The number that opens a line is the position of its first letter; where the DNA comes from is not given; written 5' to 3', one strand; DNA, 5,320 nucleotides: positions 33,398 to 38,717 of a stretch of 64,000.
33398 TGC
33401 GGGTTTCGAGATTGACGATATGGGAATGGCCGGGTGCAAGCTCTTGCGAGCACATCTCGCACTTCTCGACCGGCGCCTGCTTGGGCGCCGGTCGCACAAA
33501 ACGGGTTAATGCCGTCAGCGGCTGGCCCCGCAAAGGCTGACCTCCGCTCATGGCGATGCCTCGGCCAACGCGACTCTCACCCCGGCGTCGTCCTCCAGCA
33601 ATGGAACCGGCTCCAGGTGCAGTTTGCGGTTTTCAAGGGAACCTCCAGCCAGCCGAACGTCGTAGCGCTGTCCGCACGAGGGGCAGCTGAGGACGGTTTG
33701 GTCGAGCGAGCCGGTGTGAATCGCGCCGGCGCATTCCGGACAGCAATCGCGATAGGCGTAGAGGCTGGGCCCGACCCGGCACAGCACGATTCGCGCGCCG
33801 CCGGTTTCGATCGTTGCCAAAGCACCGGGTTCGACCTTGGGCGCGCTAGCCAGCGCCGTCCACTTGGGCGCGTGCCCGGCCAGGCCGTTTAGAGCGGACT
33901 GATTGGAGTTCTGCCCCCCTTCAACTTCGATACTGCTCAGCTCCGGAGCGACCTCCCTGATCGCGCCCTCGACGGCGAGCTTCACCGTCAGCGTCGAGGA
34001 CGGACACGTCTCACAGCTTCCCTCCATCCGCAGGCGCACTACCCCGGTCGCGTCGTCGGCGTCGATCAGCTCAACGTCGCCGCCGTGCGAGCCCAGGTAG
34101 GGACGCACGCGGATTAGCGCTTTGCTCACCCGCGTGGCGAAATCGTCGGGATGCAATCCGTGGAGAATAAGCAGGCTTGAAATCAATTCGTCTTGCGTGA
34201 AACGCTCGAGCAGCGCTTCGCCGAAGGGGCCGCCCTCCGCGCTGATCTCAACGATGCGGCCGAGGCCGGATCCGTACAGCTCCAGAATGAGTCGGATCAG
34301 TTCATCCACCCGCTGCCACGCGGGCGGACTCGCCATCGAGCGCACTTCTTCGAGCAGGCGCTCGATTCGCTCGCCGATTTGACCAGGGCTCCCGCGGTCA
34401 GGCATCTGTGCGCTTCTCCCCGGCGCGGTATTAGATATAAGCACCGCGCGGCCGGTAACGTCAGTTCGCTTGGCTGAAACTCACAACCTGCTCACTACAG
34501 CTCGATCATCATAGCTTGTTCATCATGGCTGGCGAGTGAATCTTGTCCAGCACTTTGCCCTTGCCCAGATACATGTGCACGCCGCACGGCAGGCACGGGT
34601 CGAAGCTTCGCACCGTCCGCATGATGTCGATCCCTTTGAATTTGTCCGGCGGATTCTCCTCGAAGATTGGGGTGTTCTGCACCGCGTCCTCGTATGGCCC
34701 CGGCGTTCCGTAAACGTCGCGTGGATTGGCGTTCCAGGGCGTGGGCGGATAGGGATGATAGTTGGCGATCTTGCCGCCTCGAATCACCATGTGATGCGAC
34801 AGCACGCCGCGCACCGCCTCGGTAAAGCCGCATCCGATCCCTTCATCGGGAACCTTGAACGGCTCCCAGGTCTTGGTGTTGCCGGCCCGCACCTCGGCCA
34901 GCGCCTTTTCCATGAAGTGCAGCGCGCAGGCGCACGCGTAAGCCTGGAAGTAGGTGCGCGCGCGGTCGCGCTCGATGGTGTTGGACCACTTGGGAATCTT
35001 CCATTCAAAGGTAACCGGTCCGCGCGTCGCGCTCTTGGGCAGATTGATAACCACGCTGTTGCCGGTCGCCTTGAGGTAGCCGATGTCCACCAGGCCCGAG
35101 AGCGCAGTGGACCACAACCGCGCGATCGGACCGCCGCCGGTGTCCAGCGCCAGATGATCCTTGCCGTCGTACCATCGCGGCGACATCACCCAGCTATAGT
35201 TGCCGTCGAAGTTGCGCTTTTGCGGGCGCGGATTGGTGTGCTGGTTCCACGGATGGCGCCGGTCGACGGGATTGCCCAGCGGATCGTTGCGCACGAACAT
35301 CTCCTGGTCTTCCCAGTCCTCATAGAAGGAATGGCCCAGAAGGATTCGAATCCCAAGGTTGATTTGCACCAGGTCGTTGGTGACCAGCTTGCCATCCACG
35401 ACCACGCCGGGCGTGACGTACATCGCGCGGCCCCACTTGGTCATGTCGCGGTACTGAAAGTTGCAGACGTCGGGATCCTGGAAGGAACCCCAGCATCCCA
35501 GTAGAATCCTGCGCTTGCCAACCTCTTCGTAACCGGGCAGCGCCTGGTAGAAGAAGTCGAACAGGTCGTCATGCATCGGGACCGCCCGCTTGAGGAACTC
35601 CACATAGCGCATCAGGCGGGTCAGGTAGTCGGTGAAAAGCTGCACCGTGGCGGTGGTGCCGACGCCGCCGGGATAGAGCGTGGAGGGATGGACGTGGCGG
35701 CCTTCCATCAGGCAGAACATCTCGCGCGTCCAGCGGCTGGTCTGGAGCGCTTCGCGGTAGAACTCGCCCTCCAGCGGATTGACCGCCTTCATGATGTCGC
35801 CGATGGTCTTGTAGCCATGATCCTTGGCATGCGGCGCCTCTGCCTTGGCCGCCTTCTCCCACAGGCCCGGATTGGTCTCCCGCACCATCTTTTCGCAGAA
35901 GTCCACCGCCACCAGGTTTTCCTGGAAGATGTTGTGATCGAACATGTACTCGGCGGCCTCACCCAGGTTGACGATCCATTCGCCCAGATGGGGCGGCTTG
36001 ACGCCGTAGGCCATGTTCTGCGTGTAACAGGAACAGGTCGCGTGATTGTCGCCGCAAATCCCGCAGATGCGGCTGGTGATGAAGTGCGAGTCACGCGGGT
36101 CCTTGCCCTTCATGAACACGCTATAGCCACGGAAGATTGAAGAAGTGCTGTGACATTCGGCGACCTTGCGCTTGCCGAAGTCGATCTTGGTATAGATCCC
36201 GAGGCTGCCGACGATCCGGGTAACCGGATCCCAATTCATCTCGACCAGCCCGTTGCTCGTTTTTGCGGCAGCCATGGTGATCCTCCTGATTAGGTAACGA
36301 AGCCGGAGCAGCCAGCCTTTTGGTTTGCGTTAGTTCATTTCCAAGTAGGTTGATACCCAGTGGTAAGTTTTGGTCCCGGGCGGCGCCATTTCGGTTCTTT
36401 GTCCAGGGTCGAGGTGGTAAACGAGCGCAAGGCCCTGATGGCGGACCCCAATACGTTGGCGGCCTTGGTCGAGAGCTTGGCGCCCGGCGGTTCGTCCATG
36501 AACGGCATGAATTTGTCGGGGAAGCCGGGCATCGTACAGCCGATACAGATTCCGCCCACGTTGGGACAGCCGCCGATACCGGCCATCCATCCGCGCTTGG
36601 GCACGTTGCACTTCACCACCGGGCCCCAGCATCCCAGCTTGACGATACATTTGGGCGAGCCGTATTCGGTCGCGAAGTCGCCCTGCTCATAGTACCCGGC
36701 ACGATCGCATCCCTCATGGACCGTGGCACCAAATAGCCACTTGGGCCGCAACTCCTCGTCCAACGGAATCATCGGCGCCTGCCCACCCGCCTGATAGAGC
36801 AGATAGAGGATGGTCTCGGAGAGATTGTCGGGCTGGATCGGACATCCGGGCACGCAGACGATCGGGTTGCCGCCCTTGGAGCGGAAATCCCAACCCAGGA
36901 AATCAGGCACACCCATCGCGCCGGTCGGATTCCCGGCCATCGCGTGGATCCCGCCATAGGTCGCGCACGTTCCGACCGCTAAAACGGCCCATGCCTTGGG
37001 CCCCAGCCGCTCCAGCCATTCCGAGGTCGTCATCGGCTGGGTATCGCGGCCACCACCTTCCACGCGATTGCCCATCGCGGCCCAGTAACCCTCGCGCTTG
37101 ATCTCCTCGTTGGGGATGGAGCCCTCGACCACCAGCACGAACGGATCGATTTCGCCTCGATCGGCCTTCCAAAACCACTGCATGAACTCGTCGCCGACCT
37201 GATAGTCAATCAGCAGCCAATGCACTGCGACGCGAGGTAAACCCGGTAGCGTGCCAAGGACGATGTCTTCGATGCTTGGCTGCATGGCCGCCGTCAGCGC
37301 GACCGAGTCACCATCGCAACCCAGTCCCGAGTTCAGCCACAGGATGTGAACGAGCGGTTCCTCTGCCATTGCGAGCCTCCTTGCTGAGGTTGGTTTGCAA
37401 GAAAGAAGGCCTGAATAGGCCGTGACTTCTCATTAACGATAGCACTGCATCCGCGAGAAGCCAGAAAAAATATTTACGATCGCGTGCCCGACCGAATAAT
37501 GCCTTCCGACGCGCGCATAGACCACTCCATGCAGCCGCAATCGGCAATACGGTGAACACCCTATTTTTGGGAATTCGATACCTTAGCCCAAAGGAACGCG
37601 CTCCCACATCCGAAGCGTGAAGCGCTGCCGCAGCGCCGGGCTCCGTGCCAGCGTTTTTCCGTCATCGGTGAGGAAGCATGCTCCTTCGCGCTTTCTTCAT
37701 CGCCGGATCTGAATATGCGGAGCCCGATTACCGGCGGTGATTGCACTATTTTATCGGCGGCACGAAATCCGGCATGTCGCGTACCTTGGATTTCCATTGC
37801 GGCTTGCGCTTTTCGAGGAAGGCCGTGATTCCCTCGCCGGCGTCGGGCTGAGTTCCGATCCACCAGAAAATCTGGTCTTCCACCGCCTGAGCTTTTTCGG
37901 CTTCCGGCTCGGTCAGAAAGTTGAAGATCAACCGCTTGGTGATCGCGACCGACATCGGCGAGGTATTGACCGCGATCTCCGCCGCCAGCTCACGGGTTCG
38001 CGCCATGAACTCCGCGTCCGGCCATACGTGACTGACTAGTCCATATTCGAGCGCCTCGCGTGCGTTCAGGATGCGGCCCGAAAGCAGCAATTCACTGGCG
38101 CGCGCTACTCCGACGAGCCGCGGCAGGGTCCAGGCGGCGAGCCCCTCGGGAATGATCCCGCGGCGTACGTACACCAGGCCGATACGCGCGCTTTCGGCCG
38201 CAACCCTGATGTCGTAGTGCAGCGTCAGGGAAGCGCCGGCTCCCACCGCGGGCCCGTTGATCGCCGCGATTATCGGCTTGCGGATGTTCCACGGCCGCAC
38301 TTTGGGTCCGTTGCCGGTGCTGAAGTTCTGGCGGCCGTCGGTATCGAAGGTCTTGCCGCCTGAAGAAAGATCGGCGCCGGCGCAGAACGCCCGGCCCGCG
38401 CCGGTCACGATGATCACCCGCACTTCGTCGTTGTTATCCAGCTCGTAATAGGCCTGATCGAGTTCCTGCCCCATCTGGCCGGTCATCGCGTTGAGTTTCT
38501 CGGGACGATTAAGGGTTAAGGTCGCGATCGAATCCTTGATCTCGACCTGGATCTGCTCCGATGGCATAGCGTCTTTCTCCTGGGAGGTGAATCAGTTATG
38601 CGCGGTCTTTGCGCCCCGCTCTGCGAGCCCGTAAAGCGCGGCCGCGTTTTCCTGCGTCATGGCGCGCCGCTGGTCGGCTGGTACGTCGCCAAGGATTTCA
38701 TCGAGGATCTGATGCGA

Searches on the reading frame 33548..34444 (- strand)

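Call 9: search_protein_families(library=pfam, proteins=[window:33548-34444:-], max_evalue=0.001)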
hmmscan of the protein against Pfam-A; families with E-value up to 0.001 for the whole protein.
window:33548-34444:- (298 aa): 2 families
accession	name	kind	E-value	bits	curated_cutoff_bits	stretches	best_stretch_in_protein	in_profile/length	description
PF01106.22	NifU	-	3.3e-20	72.4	27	1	106-172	1-66/67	NifU-like domain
PF00355.32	Rieske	-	1.6e-06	28.3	20.3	1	194-270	1-75/88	Rieske [2Fe-2S] domain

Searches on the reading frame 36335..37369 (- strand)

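Call 9: search_protein_families(library=pfam, proteins=[window:36335-37369:-], max_evalue=0.001)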
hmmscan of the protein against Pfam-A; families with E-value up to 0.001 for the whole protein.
window:36335-37369:- (344 aa): 2 families
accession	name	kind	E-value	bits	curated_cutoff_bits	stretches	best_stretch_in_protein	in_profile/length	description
PF14720.11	NiFe_hyd_SSU_C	-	9.6e-24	84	27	1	213-290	1-79/80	NiFe/NiFeSe hydrogenase small subunit C-terminal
PF01058.29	Oxidored_q6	-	6.5e-20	71.6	27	1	18-190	1-128/128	NADH ubiquinone oxidoreductase, 20 Kd subunit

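Call 62: search_protein_families(library=ncbifam, proteins=[window:36335-37369:-], max_evalue=0.00001)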
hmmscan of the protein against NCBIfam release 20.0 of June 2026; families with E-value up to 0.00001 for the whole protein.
window:36335-37369:- (344 aa): 3 families
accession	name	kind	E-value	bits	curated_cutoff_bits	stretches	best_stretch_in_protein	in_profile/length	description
NF045520.1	H2_NiFeSe_small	exception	1.5e-50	172.3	470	1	8-292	41-313/314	NiFeSe hydrogenase small subunit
TIGR00391.1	hydA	subfamily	3.6e-32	111.9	179.5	1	7-291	51-309/365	hydrogenase small subunit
NF007779.0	PRK10468.1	equivalog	1.6e-24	86.6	659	1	9-281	51-298/372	hydrogenase 2 small subunit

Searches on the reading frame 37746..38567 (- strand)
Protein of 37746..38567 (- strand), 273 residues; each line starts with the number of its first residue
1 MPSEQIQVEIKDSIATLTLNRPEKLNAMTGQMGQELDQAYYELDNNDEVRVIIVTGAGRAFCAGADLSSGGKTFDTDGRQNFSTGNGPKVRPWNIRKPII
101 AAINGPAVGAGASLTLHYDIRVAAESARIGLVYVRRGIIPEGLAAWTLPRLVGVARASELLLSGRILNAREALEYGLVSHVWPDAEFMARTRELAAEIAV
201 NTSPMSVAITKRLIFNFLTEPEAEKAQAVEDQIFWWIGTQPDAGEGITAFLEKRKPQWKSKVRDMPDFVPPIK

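Call 9: search_protein_families(library=pfam, proteins=[window:37746-38567:-], max_evalue=0.001)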
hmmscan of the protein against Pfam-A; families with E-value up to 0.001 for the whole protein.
window:37746-38567:- (273 aa): 2 families
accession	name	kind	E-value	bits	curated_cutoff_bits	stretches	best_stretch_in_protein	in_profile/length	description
PF00378.25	ECH_1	-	2.2e-56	191.4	27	1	9-260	1-250/251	Enoyl-CoA hydratase/isomerase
PF16113.10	ECH_2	-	3.5e-35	122.5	27.2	1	15-196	2-186/335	Enoyl-CoA hydratase/isomerase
